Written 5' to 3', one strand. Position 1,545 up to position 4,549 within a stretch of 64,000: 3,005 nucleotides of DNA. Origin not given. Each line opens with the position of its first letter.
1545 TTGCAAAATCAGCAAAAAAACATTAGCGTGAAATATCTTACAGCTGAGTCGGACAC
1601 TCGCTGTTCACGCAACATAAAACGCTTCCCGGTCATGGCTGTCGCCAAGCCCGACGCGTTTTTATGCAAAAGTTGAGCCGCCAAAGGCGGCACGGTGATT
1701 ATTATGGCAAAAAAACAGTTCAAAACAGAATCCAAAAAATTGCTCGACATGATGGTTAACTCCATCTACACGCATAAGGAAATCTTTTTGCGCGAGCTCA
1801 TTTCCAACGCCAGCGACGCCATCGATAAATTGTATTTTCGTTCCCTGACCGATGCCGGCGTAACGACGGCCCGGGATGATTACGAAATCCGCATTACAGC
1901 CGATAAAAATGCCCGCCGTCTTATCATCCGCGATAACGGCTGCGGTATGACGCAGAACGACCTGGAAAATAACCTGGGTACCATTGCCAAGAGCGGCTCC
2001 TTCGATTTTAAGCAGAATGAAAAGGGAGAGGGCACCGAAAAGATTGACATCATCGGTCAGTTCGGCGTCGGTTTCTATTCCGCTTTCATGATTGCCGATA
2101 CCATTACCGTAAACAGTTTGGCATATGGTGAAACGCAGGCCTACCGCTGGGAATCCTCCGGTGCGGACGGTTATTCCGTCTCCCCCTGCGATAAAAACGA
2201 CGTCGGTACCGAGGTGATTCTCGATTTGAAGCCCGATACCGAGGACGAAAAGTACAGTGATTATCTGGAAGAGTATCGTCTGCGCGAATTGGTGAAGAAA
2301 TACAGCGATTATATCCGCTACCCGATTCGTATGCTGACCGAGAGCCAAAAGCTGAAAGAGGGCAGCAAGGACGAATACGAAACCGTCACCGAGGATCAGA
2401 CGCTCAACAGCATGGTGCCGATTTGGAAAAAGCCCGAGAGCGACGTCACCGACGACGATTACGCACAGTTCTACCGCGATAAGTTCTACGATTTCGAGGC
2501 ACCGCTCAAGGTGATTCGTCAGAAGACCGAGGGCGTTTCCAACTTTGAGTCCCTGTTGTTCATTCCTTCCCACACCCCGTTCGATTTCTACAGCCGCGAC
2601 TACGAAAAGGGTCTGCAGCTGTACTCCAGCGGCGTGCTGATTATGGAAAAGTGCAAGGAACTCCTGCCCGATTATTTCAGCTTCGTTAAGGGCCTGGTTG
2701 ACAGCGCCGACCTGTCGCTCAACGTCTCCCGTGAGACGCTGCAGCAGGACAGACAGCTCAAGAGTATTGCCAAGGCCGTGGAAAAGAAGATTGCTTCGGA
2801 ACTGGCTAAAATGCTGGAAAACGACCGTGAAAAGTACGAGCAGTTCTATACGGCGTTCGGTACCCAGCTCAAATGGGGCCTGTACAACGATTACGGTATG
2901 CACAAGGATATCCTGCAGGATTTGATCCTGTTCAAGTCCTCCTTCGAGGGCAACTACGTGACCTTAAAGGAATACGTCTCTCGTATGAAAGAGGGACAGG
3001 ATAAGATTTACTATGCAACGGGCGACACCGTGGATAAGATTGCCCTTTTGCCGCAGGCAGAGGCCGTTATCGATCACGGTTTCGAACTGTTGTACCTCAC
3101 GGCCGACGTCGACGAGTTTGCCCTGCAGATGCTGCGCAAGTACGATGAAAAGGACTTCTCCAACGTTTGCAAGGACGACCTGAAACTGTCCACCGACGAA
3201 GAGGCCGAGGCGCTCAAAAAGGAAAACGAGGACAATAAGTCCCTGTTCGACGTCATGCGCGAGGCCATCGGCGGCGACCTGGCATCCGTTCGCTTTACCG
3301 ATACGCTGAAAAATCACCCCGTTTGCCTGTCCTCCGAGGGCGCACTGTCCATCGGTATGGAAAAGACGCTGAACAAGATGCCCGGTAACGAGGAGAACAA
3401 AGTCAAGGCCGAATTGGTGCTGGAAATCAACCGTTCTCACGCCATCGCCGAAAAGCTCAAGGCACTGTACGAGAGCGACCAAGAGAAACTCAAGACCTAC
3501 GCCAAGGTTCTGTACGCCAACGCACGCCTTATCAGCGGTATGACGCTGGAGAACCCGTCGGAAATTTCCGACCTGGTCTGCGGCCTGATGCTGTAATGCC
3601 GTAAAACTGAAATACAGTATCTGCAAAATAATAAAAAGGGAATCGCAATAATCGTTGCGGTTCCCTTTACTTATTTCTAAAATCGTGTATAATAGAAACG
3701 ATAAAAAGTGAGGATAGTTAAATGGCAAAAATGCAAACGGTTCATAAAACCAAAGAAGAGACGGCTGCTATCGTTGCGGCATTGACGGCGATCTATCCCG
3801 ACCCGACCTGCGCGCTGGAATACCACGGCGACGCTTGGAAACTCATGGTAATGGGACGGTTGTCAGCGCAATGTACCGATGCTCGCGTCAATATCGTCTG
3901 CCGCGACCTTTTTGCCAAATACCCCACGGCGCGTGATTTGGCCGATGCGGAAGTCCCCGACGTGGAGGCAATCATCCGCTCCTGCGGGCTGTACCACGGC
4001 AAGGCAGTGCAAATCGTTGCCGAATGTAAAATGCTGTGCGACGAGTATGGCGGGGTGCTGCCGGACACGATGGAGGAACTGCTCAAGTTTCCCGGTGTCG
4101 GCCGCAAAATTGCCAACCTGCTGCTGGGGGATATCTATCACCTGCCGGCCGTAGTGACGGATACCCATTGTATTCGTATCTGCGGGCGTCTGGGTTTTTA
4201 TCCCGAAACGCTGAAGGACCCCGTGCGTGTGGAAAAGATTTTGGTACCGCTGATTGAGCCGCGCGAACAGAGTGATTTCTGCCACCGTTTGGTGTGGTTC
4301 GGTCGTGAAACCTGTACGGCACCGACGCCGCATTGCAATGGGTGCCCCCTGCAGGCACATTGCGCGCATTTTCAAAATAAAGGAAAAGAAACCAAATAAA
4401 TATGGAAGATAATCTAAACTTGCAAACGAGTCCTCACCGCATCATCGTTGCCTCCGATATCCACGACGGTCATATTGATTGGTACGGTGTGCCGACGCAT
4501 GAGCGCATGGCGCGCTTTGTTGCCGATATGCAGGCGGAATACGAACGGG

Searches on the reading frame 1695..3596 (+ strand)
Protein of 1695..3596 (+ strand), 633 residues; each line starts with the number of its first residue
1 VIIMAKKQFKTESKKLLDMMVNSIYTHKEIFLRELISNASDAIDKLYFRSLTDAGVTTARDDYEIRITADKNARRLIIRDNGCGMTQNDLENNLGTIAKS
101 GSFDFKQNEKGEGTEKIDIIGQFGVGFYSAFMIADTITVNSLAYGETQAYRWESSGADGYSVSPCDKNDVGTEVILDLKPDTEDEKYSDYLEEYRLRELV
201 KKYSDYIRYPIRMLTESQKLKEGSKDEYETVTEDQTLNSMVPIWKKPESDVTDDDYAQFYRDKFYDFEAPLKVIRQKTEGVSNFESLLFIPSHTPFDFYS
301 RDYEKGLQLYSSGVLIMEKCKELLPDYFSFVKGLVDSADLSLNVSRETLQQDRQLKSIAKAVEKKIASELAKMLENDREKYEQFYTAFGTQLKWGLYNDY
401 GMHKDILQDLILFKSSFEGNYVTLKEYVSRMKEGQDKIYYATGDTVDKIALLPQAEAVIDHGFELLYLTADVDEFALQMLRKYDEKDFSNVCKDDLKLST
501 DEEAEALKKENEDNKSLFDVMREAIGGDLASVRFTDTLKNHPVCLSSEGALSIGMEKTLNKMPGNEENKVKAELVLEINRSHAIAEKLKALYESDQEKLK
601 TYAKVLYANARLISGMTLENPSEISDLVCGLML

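Call 60: search_protein_families(library=pfam, proteins=[window:1695-3596:+])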
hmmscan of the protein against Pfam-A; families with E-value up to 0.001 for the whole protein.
window:1695-3596:+ (633 aa): 3 families
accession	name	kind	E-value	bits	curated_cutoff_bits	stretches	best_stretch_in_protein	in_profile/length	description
PF00183.23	HSP90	-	4.3e-111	372.8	24.4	2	220-630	65-484/518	Hsp90 protein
PF13589.12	HATPase_c_3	-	4.1e-11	43.5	25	1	31-153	6-104/137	Histidine kinase-, DNA gyrase B-, and HSP90-like ATPase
PF02518.31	HATPase_c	-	1e-06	29.6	26.4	1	29-139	3-93/111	Histidine kinase-, DNA gyrase B-, and HSP90-like ATPase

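Call 70: find_encoding_contigs(protein=window:1695-3596:+, flank=10000, max_places=4)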
Protein window:1695-3596:+ (633 aa): 1 contig read that carries it; 1 place shown.
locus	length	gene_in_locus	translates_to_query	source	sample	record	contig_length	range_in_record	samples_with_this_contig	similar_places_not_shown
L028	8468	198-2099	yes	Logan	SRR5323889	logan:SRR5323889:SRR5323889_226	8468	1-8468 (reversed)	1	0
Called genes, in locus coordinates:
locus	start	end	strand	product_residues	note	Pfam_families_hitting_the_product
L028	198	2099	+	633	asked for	PF02518:HATPase_c (weak), PF13589:HATPase_c_3, PF00183:HSP90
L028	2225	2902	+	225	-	PF00730:HhH-GPD, PF00633:HHH (weak)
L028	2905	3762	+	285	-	PF00149:Metallophos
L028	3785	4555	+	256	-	PF03372:Exo_endo_phos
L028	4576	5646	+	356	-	PF01408:GFO_IDH_MocA, PF02894:GFO_IDH_MocA_C, PF22725:GFO_IDH_MocA_C3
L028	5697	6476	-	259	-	PF01171:ATP_bind_3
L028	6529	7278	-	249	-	PF05175:MTS, PF03602:Cons_hypoth95 (faint), PF13847:Methyltransf_31 (weak), PF08241:Methyltransf_11 (faint), PF13649:Methyltransf_25 (weak)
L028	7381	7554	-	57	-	PF00037:Fer4, PF13237:Fer4_10, PF12838:Fer4_7, PF13187:Fer4_9, PF13484:Fer4_16 (weak), PF12797:Fer4_2 (weak), PF00037:Fer4, PF12837:Fer4_6 (weak), +4 more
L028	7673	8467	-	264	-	?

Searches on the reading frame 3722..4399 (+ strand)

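Call 60: search_protein_families(library=pfam, proteins=[window:3722-4399:+])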
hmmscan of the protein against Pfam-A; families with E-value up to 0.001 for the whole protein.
window:3722-4399:+ (225 aa): 2 families
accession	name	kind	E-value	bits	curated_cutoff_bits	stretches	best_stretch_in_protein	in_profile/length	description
PF00730.31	HhH-GPD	-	4.2e-17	62.9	26.2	1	47-177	5-105/108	HhH-GPD superfamily base excision DNA repair protein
PF00633.29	HHH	-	3.2e-06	27.1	24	1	108-135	1-28/30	Helix-hairpin-helix motif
